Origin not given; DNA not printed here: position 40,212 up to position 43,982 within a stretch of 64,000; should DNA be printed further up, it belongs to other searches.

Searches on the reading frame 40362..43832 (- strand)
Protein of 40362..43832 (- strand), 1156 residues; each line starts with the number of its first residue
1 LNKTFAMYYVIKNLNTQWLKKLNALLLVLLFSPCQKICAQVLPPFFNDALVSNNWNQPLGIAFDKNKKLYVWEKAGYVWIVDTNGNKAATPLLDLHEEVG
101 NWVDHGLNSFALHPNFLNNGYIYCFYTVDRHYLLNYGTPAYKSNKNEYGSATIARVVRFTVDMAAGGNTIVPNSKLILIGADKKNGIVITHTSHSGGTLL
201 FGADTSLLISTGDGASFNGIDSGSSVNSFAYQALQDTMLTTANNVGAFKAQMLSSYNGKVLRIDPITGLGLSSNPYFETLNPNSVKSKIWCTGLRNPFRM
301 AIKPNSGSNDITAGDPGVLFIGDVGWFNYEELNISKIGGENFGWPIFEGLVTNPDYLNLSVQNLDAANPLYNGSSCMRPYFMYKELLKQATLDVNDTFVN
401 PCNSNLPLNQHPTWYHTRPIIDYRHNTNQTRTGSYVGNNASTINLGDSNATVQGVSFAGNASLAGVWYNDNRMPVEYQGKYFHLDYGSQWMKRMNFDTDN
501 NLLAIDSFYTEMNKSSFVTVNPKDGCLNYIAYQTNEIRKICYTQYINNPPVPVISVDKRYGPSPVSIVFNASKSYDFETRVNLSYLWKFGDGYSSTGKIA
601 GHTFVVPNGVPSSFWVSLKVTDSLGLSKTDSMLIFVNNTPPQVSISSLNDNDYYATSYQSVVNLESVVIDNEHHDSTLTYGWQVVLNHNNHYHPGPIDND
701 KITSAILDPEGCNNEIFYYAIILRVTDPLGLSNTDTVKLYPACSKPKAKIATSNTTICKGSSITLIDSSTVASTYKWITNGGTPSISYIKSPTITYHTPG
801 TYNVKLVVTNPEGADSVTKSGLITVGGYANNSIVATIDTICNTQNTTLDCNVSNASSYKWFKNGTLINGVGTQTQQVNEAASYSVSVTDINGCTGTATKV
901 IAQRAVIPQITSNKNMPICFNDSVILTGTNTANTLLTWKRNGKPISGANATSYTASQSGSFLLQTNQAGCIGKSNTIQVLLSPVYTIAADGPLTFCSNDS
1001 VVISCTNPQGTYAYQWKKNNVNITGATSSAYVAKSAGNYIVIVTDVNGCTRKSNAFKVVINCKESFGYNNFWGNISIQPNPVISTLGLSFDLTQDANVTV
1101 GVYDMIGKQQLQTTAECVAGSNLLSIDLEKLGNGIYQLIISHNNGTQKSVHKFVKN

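Call 5: search_protein_families(library=pfam, proteins=[window:40362-43832:-])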
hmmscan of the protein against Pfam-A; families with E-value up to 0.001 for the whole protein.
window:40362-43832:- (1156 aa): 5 families
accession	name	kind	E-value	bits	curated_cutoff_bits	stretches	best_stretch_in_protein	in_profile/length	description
PF07995.17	GSDH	-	2.5e-21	76.7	25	1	56-348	2-223/332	Glucose / Sorbosone dehydrogenase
PF18911.6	PKD_4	-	1e-16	61.1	27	2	744-823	2-83/85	PKD domain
PF00801.26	PKD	-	6e-12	45.8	23.5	2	749-818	3-75/80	PKD domain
PF19081.6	Ig_7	-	3e-10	40.7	27.3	0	834-901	6-79/84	Ig-like domain CHU_C associated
PF18962.6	Por_Secre_tail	-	3.1e-07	31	27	1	1079-1148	3-70/75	Secretion system C-terminal sorting domain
